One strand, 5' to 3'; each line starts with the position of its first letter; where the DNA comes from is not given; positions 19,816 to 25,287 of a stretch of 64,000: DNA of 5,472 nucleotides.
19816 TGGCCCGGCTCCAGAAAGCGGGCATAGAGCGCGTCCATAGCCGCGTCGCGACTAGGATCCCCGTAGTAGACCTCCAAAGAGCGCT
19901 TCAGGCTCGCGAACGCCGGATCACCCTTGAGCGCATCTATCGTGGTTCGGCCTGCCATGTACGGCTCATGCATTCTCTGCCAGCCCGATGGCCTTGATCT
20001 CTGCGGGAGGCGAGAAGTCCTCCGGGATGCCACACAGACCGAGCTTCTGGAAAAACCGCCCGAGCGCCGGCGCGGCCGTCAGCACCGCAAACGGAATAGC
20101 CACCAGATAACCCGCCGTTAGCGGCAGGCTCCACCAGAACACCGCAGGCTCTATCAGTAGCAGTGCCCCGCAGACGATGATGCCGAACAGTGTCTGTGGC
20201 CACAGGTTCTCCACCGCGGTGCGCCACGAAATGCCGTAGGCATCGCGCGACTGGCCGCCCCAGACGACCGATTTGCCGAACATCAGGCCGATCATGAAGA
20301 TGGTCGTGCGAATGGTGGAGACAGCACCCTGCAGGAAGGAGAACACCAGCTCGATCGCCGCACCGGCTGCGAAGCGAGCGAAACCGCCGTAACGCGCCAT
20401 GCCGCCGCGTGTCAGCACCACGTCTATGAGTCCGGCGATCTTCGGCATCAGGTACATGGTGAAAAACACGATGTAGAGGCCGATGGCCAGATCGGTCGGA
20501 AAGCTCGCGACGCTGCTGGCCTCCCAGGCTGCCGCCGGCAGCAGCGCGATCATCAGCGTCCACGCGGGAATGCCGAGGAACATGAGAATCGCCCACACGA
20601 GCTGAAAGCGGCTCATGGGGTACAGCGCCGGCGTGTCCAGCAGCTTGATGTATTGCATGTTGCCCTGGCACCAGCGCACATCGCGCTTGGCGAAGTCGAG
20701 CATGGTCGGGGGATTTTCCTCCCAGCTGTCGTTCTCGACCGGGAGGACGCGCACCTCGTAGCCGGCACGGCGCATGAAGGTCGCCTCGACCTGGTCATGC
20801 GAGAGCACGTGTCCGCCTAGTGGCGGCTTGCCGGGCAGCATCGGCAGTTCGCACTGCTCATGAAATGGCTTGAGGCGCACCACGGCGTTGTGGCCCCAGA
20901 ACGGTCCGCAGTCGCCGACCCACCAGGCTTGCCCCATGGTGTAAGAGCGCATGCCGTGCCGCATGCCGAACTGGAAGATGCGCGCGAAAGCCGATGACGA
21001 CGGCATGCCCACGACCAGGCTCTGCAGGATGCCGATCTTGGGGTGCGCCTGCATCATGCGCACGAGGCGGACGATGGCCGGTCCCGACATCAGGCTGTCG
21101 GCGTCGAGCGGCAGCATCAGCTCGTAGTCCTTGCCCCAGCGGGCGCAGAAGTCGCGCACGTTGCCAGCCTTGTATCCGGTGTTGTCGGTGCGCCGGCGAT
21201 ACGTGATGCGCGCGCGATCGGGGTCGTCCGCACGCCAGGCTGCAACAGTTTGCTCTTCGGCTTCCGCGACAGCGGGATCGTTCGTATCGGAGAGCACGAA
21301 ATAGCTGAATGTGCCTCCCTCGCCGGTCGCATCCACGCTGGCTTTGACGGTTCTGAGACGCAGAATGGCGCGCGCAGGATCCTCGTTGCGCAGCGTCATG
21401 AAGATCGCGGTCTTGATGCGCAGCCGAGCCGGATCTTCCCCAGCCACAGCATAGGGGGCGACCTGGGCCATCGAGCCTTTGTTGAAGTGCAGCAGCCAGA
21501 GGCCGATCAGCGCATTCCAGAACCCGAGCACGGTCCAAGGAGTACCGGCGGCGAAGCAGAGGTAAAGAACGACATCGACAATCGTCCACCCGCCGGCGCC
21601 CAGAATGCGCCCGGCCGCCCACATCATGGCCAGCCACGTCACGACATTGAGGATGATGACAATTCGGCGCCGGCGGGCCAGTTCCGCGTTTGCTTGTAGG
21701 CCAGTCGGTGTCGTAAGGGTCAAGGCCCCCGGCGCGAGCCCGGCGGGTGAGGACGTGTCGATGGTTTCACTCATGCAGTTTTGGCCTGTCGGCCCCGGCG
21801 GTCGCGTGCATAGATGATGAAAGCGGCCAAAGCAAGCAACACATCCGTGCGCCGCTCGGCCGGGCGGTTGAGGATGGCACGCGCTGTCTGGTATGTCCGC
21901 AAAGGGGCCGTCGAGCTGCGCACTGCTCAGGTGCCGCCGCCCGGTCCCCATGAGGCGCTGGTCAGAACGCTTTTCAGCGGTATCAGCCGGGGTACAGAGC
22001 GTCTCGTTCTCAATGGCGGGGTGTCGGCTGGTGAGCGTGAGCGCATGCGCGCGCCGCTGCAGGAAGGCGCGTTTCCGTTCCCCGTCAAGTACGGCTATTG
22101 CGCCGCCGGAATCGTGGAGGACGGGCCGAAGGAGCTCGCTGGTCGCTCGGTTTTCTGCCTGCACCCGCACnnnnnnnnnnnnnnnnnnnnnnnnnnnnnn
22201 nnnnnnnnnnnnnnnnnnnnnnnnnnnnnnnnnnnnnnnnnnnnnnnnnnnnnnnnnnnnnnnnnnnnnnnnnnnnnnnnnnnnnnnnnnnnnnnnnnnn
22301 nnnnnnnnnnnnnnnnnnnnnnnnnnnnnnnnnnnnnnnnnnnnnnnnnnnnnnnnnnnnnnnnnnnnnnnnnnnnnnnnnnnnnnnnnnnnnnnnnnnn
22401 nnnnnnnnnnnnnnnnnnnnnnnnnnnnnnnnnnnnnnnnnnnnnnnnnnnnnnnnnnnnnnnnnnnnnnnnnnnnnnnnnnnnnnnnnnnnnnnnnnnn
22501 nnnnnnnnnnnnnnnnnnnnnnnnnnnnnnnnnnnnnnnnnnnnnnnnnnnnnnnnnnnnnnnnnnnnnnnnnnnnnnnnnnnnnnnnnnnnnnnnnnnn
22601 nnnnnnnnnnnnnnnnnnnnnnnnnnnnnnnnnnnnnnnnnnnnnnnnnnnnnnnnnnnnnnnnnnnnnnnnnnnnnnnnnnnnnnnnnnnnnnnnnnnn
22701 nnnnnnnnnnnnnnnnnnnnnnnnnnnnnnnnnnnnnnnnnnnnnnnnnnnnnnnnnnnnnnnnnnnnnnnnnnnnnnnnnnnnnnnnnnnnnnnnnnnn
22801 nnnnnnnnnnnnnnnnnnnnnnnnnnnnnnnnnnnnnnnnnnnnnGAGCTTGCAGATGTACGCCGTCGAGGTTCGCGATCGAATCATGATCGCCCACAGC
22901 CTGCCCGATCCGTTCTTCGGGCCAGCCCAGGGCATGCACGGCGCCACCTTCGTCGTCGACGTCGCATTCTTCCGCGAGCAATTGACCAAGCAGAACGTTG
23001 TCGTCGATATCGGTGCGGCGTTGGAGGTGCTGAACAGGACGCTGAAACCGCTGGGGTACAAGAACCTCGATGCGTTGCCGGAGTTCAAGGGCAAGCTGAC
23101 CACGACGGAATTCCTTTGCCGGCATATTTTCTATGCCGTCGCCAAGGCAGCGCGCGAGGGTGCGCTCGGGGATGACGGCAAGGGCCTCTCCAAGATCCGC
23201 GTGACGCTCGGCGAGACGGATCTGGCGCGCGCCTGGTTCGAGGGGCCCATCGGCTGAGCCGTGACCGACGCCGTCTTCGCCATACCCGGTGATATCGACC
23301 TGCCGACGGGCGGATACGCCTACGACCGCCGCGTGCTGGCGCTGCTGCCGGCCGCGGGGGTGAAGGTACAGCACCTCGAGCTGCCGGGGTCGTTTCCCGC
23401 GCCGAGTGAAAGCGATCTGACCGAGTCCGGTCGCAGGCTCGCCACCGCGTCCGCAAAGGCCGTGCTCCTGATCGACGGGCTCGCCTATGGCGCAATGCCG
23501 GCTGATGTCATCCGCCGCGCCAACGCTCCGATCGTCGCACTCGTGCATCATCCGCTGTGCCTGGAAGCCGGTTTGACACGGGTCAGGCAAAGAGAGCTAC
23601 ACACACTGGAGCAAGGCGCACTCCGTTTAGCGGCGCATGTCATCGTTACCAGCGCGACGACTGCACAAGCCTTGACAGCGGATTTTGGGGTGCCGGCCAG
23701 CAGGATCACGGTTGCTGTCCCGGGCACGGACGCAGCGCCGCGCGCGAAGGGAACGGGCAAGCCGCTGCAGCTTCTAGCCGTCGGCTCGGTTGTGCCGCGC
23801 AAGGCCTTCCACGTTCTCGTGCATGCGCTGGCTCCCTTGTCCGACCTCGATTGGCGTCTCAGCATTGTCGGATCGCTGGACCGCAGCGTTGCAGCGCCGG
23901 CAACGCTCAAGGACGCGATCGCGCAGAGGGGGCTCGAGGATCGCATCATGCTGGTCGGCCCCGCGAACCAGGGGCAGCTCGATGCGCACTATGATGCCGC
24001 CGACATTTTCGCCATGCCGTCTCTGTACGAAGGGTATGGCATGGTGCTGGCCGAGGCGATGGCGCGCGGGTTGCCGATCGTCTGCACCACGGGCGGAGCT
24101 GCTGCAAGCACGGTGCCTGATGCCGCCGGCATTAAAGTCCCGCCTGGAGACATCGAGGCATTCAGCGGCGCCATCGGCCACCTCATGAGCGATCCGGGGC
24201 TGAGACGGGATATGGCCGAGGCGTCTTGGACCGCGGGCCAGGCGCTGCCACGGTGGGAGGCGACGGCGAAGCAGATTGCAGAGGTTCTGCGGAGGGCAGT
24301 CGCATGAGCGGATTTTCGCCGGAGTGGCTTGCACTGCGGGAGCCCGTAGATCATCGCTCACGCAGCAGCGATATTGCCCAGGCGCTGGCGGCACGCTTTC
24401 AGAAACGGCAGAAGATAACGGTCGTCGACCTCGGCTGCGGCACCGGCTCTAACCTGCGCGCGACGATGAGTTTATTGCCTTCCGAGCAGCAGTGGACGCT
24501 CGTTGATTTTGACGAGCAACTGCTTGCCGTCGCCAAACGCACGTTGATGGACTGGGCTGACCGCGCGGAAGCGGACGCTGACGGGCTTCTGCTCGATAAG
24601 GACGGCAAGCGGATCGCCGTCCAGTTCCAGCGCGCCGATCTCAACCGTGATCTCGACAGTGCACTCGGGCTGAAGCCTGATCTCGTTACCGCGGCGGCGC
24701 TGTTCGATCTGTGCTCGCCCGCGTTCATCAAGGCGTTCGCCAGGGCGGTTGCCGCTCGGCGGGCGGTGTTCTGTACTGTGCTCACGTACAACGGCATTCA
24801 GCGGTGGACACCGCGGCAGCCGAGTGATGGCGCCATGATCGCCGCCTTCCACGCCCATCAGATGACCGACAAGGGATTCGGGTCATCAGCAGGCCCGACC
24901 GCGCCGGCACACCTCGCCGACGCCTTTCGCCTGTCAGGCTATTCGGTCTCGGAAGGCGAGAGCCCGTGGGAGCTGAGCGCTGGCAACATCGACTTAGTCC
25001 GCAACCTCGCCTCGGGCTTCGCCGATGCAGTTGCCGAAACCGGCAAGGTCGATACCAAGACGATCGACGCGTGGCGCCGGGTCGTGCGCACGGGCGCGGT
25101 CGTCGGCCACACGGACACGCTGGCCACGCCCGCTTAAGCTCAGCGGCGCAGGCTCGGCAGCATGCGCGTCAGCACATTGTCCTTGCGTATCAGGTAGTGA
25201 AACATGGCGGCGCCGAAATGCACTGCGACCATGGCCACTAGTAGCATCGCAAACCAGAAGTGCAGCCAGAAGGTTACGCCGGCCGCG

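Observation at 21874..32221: A small-molecule pathway and a carrier-lipid glycosylation module are interleaved into one 10-kb supercluster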

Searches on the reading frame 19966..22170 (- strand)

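Call 5: search_protein_families(library=pfam, proteins=[window:19966-22170:-], max_evalue=0.01)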
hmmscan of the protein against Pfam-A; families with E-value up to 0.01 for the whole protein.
window:19966-22170:- (734 aa): 2 families
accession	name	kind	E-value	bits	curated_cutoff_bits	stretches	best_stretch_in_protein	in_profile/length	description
PF13632.12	Glyco_trans_2_3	-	5.2e-13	49.7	27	1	355-546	5-192/198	Glycosyl transferase family group 2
PF00535.33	Glycos_transf_2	-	0.00014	22.3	23.3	1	318-437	51-165/168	Glycosyl transferase family 2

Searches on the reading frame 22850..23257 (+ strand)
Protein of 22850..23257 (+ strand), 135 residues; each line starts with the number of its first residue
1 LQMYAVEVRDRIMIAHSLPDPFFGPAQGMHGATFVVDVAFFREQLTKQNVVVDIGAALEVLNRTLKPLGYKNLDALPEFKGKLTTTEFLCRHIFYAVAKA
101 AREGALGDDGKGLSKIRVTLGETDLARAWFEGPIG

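Call 4: search_protein_families(library=pfam, proteins=[window:22850-23257:+], max_evalue=0.01)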
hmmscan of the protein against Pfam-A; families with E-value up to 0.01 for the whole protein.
window:22850-23257:+ (135 aa): 1 family
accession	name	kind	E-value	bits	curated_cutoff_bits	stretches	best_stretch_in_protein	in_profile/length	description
PF01242.24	PTPS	-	2.3e-18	66.7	22.4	1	6-131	2-119/121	6-pyruvoyl tetrahydropterin synthase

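Call 10: search_protein_families(library=ncbifam, proteins=[window:22850-23257:+], max_evalue=0.001)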
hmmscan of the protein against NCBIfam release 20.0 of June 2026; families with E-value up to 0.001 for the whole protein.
window:22850-23257:+ (135 aa): 2 families
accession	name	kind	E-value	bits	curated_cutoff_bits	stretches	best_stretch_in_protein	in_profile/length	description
TIGR03367.1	queuosine_QueD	equivalog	2.9e-06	27.6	89.25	1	8-98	4-91/92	6-carboxytetrahydropterin synthase QueD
TIGR00039.1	6PTHBS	subfamily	3.3e-05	24.2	125.5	1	6-103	4-100/124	6-pyruvoyl tetrahydropterin synthase/6-carboxytetrahydropterin synthase family protein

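Call 70: search_solved_structures(query=window:22850-23257:+, max_evalue=0.1)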
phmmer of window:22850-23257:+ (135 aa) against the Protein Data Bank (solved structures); distinct sequences matched with E-value up to 0.1: 1.
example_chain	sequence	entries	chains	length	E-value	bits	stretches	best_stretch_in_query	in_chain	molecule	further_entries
3d7j_A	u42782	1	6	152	1.2e-33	119.2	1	2-131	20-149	Uncharacterized protein SCO6650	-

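Call 78: search_solved_structures(query=window:22850-23257:+, max_evalue=0.1, show_alignments=1)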
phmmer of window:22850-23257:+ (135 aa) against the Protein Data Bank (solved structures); distinct sequences matched with E-value up to 0.1: 1.
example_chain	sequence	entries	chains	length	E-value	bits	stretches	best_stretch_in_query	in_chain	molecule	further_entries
3d7j_A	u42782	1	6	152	1.2e-33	119.2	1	2-131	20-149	Uncharacterized protein SCO6650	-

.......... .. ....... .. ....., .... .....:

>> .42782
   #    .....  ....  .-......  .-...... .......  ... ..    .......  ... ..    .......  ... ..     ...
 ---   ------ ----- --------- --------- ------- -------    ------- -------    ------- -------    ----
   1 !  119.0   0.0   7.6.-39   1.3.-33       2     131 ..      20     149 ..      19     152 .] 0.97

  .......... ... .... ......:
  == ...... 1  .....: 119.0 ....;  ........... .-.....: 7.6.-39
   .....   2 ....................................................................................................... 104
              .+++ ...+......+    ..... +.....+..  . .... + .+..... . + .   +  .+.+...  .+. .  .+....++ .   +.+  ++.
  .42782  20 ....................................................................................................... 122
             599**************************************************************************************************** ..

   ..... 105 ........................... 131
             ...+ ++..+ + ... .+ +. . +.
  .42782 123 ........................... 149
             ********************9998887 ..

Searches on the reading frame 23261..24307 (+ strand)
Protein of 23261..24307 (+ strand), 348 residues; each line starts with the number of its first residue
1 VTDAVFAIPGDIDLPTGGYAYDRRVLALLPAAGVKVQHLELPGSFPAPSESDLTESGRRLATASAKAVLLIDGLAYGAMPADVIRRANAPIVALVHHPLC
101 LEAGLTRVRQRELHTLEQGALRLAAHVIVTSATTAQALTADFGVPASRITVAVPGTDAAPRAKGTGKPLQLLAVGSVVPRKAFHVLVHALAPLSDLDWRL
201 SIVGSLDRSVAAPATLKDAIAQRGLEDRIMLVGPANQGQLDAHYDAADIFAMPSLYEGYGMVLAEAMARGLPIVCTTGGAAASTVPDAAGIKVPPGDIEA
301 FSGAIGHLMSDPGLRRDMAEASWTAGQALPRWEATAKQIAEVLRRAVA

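Call 4: search_protein_families(library=pfam, proteins=[window:23261-24307:+], max_evalue=0.01)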
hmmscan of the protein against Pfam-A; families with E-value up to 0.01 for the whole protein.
window:23261-24307:+ (348 aa): 5 families
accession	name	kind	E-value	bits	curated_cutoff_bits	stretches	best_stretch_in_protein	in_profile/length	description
PF00534.26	Glycos_transf_1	-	1.4e-31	109.8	26.4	1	166-321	13-168/172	Glycosyl transferases group 1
PF13692.12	Glyco_trans_1_4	-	9.3e-29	100.9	27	1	170-311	3-142/142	Glycosyl transferases group 1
PF20706.3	GT4-conflict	-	5.4e-11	42.5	26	1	145-283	170-318/385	Family 4 Glycosyltransferase in conflict systems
PF13439.12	Glyco_transf_4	-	3.6e-09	37.3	28.5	1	84-158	92-168/170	Glycosyltransferase Family 4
PF13579.12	Glyco_trans_4_4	-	7.2e-09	36.6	29.7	1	29-152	35-155/158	Glycosyl transferase 4-like domain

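Call 10: search_protein_families(library=ncbifam, proteins=[window:23261-24307:+], max_evalue=0.001)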
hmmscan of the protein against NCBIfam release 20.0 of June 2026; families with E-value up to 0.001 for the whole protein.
window:23261-24307:+ (348 aa): 33 families (the best 25 are shown)
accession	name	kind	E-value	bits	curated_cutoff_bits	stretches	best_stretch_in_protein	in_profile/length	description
NF041876.1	EPS_EpsE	equivalog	8.4e-26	91.1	400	1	158-322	204-372/389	exopolysaccharide biosynthesis GT4 family glycosyltransferase EpsE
TIGR03449.1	mycothiol_MshA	equivalog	9.6e-23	80.7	462.5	1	128-347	169-404/406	D-inositol-3-phosphate glycosyltransferase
TIGR04047.1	MSMEG_0565_glyc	hypoth_equivalog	7.7e-17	61.4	259.85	1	109-342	124-370/373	MSMEG_0565 family glycosyltransferase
TIGR03088.1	stp2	hypoth_equivalog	7.7e-15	54.8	409.05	1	159-322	185-349/374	TIGR03088 family PEP-CTERM/XrtA system glycosyltransferase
NF041879.1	EPS_EpsH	equivalog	4.7e-14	51.9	800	1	144-345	215-415/431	exopolysaccharide biosynthesis glycosyltransferase EpsH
NF038295.1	EPS_HpsP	equivalog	1e-13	51.1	550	1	169-343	208-384/388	hormogonium polysaccharide biosynthesis glycosyltransferase HpsP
TIGR02149.1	glgA_Coryne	subfamily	1.1e-11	44.6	302.4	1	170-345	206-389/391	glycogen synthase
TIGR04005.1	wcaL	equivalog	2.9e-11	42.8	537.6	1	141-303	191-362/406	colanic acid biosynthesis glycosyltransferase WcaL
NF041010.1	glycosy_Agl16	equivalog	5.8e-11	41.9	575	1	105-343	115-348/352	glycosylation protein Agl16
NF007396.0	PRK09922.1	equivalog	7.9e-11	41.4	385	1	125-310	138-325/361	lipopolysaccharide 1,6-galactosyltransferase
TIGR03999.1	thiol_BshA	equivalog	9e-11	41.3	273.7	1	216-324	244-351/375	N-acetyl-alpha-D-glucosaminyl L-malate synthase BshA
NF047684.1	TeichurnBiosyTuaC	equivalog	3.6e-10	39.3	550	1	174-320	225-363/391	teichuronic acid biosynthesis protein TuaC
NF053787.1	GlcN_PG_synth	equivalog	1.2e-09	37.5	480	1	239-338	254-351/361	N-acetylglucosaminyl phosphatidylglycerol synthase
NF038298.1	EPS_HpsO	equivalog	3.6e-09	35.9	575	1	174-339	207-380/388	hormogonium polysaccharide biosynthesis glycosyltransferase HpsO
NF038255.1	exopoly_VpsD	equivalog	4.6e-09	35.6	300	1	165-279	200-315/381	VpsD family glycosyltransferase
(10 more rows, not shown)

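Call 69: search_solved_structures(query=window:23261-24307:+, max_evalue=0.001)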
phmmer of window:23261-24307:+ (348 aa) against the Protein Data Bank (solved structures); distinct sequences matched with E-value up to 0.001: 22.
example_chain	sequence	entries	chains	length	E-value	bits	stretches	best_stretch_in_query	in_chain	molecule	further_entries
6kih_A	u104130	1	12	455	5.1e-23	85.1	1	166-346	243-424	Tll1590 protein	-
7qsg_A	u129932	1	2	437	8.9e-18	67.8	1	58-348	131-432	D-inositol 3-phosphate glycosyltransferase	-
3c4q_A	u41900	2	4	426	6.6e-17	65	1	145-347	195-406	Predicted glycosyltransferases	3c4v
3c48_A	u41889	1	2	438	7e-17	64.9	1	145-347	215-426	Predicted glycosyltransferases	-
3oka_A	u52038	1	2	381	4.2e-12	49.2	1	142-344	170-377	GDP-mannose-dependent alpha-(1-6)-phosphatidylinositol monomannoside mannosyltransferase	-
3okc_A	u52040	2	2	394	4.4e-12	49.1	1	142-344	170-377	GDP-mannose-dependent alpha-(1-6)-phosphatidylinositol monomannoside mannosyltransferase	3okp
5i45_A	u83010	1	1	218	6e-09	38.8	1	196-325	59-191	Glycosyl transferases group 1 family protein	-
5d00_A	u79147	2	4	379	1e-07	34.8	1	215-317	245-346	N-acetyl-alpha-D-glucosaminyl L-malate synthase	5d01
7mi0_A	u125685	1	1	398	4.8e-06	29.3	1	178-313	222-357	Glycosyltransferase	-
2jjm_A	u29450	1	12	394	7e-05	25.5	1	187-322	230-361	GLYCOSYL TRANSFERASE, GROUP 1 FAMILY PROTEIN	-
3mbo_A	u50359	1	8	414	7.6e-05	25.3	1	187-322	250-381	Glycosyltransferase, group 1 family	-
4xso_B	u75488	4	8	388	0.00011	24.8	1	177-320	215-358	Alr3699 protein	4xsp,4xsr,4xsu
9dcm_B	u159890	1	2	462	0.00013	24.5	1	222-297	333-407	Sucrose-phosphate synthase-like protein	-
8vrf_B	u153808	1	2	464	0.00013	24.5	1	222-297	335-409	Sucrose-phosphate synthase-like protein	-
8uag_A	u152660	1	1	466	0.00013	24.5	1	222-297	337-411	Sucrose-phosphate synthase-like protein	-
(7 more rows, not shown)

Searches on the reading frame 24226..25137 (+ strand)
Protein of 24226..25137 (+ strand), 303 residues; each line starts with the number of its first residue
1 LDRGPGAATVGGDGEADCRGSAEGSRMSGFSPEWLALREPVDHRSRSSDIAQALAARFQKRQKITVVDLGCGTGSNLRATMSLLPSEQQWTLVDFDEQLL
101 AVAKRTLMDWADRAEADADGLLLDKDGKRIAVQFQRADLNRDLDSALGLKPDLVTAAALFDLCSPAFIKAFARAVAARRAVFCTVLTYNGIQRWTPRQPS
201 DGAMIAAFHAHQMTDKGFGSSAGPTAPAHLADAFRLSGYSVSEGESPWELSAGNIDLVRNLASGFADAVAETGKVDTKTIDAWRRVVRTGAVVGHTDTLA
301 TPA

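Call 4: search_protein_families(library=pfam, proteins=[window:24226-25137:+], max_evalue=0.01)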
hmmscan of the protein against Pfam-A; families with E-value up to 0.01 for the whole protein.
window:24226-25137:+ (303 aa): 6 families
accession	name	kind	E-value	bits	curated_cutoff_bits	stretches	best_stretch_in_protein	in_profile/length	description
PF13649.12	Methyltransf_25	-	2.6e-07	31.7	27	1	66-109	1-43/97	Methyltransferase domain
PF08242.18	Methyltransf_12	-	2e-05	25.7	30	1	67-124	1-57/98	Methyltransferase domain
PF05175.20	MTS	-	6.5e-05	23.1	23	1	51-109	20-77/170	Methyltransferase small domain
PF13489.12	Methyltransf_23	-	0.0001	22.5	27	1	47-189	6-122/164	Methyltransferase domain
PF13847.12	Methyltransf_31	-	0.00014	22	27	1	62-113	3-47/145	Methyltransferase domain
PF08241.18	Methyltransf_11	-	0.0084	17.2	21.2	0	67-108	1-39/95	Methyltransferase domain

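Call 10: search_protein_families(library=ncbifam, proteins=[window:24226-25137:+], max_evalue=0.001)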
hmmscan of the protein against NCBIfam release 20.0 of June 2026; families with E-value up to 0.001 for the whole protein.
window:24226-25137:+ (303 aa): 7 families
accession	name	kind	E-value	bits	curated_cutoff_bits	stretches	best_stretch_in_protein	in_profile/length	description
TIGR02072.1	BioC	equivalog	8.6e-06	25.7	184.95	1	50-108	19-79/244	malonyl-ACP O-methyltransferase BioC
NF001244.0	PRK00216.1-5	equivalog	3.4e-05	23.3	216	1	57-108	43-94/236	bifunctional demethylmenaquinone methyltransferase/2-methoxy-6-polyprenyl-1,4-benzoquinol methylase UbiE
NF043040.1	corrin_prot_MT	hypoth_equivalog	7.8e-05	22.2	180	1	46-109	26-85/216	corrinoid protein-associated methyltransferase CpaM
TIGR04371.1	methyltran_NanM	subfamily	0.00049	19.7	44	1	55-100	142-186/273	putative sugar O-methyltransferase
TIGR01934.1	MenG_MenH_UbiE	subfamily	0.0005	19.4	158.35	1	54-109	31-84/223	ubiquinone/menaquinone biosynthesis methyltransferase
NF002463.0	PRK01683.1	equivalog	0.00051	19.7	297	0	50-110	19-78/258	trans-aconitate 2-methyltransferase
NF045667.1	MTase_DVU1556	equivalog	0.00072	19.1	155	0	54-114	14-71/213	DVU_1556 family methyltransferase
